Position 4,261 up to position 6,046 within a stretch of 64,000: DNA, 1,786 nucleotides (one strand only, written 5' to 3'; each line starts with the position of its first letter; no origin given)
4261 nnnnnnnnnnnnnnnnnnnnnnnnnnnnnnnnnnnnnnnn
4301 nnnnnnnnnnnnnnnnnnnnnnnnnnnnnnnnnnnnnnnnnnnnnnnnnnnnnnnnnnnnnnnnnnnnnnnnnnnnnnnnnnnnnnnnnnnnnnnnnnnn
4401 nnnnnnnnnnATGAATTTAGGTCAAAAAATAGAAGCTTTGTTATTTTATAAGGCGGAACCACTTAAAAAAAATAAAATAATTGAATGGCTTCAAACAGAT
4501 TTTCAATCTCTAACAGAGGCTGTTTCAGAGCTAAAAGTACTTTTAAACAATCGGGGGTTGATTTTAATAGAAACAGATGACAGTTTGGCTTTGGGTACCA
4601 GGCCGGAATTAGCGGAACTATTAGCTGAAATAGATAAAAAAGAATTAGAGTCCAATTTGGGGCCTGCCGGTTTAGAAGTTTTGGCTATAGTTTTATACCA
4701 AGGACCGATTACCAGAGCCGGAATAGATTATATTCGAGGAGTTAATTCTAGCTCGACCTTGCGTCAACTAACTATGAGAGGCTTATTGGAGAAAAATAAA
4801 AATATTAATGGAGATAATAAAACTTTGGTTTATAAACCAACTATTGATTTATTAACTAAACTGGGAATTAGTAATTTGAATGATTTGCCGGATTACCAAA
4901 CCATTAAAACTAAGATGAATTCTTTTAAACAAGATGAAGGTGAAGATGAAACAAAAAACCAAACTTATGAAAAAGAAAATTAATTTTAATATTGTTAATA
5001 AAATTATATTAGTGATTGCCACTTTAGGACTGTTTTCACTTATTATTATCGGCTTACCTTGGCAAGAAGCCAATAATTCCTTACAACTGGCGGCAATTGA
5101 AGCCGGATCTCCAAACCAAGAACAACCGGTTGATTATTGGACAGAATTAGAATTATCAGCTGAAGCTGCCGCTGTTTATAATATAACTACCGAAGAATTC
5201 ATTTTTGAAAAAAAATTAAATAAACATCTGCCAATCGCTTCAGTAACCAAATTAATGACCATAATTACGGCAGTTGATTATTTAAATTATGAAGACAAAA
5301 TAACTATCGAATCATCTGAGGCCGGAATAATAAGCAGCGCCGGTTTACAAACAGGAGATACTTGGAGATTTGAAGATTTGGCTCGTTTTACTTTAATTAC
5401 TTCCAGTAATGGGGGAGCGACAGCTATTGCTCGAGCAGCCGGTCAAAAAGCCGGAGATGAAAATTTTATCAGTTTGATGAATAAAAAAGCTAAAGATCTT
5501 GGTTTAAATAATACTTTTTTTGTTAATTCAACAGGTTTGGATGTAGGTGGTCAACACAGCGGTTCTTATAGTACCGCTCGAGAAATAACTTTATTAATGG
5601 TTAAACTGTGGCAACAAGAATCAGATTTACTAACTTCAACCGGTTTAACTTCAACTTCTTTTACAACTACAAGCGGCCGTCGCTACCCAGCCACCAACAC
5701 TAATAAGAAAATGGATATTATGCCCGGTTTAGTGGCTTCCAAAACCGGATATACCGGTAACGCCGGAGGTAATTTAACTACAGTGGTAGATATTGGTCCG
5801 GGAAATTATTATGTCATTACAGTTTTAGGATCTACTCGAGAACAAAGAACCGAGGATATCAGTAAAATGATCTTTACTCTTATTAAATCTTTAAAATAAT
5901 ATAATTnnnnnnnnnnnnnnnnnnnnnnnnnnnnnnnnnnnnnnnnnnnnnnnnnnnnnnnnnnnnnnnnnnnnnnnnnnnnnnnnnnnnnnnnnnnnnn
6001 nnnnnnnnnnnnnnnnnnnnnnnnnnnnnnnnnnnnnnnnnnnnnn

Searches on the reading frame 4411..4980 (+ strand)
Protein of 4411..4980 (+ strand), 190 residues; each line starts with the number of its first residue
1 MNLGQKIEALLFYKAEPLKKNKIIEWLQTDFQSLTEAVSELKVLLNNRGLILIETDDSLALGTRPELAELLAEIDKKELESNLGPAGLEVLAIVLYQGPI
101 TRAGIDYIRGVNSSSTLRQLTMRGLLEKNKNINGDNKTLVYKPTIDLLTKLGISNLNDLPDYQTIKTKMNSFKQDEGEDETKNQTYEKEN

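Call 13: find_homologous_proteins(query=window:4411-4980:+, max_evalue=1e-10)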
Query window:4411-4980:+ (190 aa): 686 proteins with E <= 1e-10 among 1153 candidates; the best 120 are listed.
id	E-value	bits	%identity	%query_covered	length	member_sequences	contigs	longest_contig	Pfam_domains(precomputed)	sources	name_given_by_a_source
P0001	9.3e-115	398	100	100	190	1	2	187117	PF04079.23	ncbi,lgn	ncbi:MAG: SMC-Scp complex subunit ScpB [Patescibacteria group bacterium]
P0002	6.6e-48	181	51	91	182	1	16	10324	PF04079.23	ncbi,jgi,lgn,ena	-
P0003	8.4e-48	180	47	99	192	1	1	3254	PF04079.23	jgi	jgi:segregation and condensation protein B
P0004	9.0e-48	180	47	99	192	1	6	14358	PF04079.23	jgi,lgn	jgi:segregation and condensation protein B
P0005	2.1e-47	179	47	99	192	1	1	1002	PF04079.23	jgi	jgi:segregation and condensation protein B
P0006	2.1e-47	179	47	99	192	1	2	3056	PF04079.23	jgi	jgi:segregation and condensation protein B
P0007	3.4e-47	178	47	99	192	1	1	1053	PF04079.23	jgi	jgi:segregation and condensation protein B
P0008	8.7e-47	177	46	99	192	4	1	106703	PF04079.23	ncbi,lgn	-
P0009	1.4e-46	176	52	91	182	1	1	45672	PF04079.23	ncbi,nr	ncbi:MAG: SMC-Scp complex subunit ScpB [Patescibacteria group bacterium]|nr:SMC-Scp complex subunit 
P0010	2.1e-46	176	50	95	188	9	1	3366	PF04079.23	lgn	-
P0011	1.1e-45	174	48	95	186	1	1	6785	PF04079.23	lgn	-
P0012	4.6e-45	172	50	91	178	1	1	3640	PF04079.23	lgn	-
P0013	4.8e-45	171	45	99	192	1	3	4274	PF04079.23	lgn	-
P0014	5.6e-45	171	47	96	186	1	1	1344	PF01047.29,PF04079.23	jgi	jgi:segregation and condensation protein B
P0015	5.9e-45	171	49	94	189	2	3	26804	PF04079.23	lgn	-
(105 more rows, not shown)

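Call 14: find_encoding_contigs(protein=window:4411-4980:+, flank=6000, max_places=10)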
Protein window:4411-4980:+ (190 aa): no gene with exactly this product is on record in the collection.

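Call 15: find_encoding_contigs(protein=P0001, flank=3000, max_places=4)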
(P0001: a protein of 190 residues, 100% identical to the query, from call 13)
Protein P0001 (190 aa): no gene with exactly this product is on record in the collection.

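Call 16: find_encoding_contigs(protein=P0002, flank=3000, max_places=4)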
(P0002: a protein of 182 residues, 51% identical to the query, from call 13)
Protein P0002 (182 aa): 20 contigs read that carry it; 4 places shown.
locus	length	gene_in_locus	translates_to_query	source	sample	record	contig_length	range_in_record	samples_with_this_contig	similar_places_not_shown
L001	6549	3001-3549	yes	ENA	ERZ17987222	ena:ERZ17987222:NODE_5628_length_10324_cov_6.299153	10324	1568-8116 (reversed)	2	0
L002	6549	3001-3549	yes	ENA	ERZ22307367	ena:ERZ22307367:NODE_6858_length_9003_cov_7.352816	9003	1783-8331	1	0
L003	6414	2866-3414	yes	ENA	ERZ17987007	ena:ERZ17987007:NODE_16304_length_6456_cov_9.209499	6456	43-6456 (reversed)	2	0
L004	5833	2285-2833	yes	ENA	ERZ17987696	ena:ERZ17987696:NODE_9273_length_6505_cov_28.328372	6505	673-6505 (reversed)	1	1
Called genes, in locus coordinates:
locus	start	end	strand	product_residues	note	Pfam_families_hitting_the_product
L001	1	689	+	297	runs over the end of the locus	PF00226:DnaJ, PF01556:DnaJ_C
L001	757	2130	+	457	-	PF00579:tRNA-synt_1b, PF02452:PemK_toxin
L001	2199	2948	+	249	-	PF02616:SMC_ScpA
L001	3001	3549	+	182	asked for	PF04079:SMC_ScpB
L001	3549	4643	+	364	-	PF01098:FTSW_RODA_SPOVE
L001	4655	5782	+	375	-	PF03033:Glyco_transf_28, PF04101:Glyco_tran_28_C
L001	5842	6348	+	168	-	PF23951:DUF7282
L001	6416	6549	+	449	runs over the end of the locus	PF00749:tRNA-synt_1c, PF19269:Anticodon_2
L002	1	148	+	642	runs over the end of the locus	?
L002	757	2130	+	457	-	PF00579:tRNA-synt_1b, PF02452:PemK_toxin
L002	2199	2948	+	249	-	PF02616:SMC_ScpA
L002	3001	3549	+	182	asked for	PF04079:SMC_ScpB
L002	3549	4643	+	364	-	PF01098:FTSW_RODA_SPOVE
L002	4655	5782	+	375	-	PF03033:Glyco_transf_28, PF04101:Glyco_tran_28_C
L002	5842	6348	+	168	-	PF23951:DUF7282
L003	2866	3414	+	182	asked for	PF04079:SMC_ScpB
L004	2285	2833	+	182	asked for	PF04079:SMC_ScpB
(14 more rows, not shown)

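Call 17: find_encoding_contigs(protein=P0008, flank=3000, max_places=3)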
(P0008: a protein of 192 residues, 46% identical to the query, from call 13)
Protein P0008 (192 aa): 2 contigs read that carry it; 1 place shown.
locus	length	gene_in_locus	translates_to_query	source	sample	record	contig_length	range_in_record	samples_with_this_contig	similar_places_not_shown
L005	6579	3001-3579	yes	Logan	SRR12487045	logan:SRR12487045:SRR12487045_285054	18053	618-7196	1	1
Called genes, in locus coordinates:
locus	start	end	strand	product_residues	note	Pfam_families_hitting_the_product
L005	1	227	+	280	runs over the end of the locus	?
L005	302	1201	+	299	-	PF00226:DnaJ, PF01556:DnaJ_C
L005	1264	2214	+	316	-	PF00579:tRNA-synt_1b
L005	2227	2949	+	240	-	PF02616:SMC_ScpA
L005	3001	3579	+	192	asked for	PF04079:SMC_ScpB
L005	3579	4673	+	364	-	PF01098:FTSW_RODA_SPOVE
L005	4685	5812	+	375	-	PF03033:Glyco_transf_28, PF04101:Glyco_tran_28_C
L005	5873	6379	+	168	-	PF23951:DUF7282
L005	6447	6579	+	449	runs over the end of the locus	PF00749:tRNA-synt_1c, PF19269:Anticodon_2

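Call 23: search_protein_families(library=pfam, proteins=[window:4411-4980:+], max_evalue=0.01)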
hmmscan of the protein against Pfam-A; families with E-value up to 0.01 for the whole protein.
window:4411-4980:+ (190 aa): 1 family
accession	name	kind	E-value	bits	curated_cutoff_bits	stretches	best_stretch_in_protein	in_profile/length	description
PF04079.22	SMC_ScpB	-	1.8e-34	119.1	27.4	1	6-161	2-159/160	Segregation and condensation complex subunit ScpB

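Call 33: find_related_loci(query=A1, collection=metagenome_contigs, flank=4000)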
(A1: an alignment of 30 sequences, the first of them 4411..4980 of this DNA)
Query A1 (190 aa) in metagenome_contigs; peptide patterns used: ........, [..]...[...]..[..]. (x = any residue, [..] = any of these).
600 stretches matched a pattern (row limit reached: there are more); 587 encode a relative of the query (tblastn E <= 1e-3); the best 80 are kept; 80 distinct loci.
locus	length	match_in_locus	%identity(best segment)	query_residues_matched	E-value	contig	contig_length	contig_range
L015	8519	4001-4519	52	1-174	3e-54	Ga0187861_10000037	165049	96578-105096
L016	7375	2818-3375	47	2-188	4e-54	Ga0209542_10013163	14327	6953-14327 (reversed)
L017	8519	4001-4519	52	1-174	3e-54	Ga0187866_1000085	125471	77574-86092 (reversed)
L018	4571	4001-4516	50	1-173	6e-52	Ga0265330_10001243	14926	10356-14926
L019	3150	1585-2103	49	1-174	1e-50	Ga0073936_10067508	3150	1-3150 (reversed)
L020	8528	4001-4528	47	1-177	2e-50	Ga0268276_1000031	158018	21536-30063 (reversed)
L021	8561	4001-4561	45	1-185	9e-50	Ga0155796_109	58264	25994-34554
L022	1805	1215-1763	46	1-184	1e-50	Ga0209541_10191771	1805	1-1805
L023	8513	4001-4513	47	1-172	9e-50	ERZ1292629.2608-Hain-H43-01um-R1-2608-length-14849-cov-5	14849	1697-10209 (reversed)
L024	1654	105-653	47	1-184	5e-51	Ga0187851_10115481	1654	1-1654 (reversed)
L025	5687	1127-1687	46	1-188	7e-50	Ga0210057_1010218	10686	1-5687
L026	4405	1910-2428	49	1-174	3e-49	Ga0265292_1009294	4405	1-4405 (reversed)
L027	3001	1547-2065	48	1-174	1e-49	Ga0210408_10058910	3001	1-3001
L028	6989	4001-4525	49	1-176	2e-49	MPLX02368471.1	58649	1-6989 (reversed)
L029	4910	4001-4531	49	1-178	3e-49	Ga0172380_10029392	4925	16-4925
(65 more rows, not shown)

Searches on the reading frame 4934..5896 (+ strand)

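Call 66: search_protein_families(library=pfam, proteins=[window:4934-5896:+], max_evalue=0.001)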
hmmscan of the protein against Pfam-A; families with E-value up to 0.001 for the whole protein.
window:4934-5896:+ (321 aa): 2 families
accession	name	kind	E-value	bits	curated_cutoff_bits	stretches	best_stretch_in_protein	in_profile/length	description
PF00768.25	Peptidase_S11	-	1.2e-33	117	27.6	1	71-288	7-226/239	D-alanyl-D-alanine carboxypeptidase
PF13354.11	Beta-lactamase2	-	3e-06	27.2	22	1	81-232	4-158/214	Beta-lactamase enzyme family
